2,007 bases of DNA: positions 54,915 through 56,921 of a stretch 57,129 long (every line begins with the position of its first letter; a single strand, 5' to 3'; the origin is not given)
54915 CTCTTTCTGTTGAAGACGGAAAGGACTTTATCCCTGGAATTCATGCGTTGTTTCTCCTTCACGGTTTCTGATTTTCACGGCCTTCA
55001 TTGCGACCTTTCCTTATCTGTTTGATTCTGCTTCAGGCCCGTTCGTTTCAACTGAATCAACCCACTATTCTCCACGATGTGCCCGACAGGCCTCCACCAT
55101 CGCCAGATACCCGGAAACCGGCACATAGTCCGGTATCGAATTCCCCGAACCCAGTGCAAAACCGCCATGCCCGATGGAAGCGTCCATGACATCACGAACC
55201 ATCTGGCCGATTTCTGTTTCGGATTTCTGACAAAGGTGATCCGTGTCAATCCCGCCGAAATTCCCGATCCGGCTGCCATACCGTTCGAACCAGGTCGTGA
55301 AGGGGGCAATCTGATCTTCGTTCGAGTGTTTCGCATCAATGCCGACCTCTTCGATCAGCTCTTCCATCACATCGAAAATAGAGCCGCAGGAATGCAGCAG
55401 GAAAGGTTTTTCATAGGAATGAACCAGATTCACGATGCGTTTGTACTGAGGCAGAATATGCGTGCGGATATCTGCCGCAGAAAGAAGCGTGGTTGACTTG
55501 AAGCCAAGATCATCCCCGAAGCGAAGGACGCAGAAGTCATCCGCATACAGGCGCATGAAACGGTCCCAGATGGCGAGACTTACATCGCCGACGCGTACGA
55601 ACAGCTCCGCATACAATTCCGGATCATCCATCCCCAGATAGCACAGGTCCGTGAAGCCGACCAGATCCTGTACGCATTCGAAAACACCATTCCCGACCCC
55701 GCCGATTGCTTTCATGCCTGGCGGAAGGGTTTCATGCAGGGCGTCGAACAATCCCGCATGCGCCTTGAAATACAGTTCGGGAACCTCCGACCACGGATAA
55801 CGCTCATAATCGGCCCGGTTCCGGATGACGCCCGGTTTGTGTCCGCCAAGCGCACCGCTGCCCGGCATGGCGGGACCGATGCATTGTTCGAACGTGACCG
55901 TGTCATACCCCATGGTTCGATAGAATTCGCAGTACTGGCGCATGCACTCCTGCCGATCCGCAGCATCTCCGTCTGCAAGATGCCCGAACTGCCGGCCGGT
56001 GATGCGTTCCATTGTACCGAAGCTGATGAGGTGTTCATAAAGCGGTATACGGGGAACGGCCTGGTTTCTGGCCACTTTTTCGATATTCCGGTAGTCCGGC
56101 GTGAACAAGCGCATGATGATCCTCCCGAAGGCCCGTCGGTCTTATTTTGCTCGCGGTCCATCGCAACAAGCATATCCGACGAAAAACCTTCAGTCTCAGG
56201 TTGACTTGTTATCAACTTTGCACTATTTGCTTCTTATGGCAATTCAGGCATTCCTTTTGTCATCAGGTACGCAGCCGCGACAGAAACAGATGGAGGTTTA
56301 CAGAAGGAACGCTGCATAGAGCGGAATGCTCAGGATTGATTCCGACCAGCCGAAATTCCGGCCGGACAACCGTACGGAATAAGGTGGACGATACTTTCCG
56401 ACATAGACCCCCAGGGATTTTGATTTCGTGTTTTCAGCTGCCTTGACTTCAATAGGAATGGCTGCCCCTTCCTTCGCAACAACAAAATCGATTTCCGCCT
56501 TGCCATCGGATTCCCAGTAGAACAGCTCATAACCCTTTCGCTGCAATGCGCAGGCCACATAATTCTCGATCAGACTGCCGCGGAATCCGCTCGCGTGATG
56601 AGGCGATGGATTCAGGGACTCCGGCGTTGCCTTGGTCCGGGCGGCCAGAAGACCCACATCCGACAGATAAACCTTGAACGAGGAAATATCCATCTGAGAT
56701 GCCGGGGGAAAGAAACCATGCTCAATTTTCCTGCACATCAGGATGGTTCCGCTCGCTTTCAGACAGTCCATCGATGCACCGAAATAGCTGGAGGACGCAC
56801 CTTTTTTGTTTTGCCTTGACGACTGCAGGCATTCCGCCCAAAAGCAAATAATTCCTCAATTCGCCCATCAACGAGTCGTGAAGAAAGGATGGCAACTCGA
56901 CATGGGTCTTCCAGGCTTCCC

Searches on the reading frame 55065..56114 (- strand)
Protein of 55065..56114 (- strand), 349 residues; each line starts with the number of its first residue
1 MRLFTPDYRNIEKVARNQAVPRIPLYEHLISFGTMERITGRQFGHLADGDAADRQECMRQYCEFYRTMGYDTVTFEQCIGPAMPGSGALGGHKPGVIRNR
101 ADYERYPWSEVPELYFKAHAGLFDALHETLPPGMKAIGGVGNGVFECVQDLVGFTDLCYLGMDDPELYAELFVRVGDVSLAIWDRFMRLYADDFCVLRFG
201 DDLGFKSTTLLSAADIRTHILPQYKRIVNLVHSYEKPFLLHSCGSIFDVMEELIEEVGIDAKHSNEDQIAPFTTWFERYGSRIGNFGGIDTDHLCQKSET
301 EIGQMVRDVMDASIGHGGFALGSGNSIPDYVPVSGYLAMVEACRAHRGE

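Call 58: search_protein_families(library=pfam, proteins=[window:55065-56114:-])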
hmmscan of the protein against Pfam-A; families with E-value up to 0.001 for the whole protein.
window:55065-56114:- (349 aa): 1 family
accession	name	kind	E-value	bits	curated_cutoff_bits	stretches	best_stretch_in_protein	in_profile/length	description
PF01208.23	URO-D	-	7e-16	58.6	23.9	1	97-345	99-345/346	Uroporphyrinogen decarboxylase (URO-D)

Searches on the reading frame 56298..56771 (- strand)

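Call 58: search_protein_families(library=pfam, proteins=[window:56298-56771:-])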
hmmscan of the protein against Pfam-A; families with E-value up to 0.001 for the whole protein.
window:56298-56771:- (157 aa): 1 family
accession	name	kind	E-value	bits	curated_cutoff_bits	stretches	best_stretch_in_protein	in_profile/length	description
PF13635.12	DUF4143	-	1.9e-21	76.9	28.1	1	4-111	51-159/160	Domain of unknown function (DUF4143)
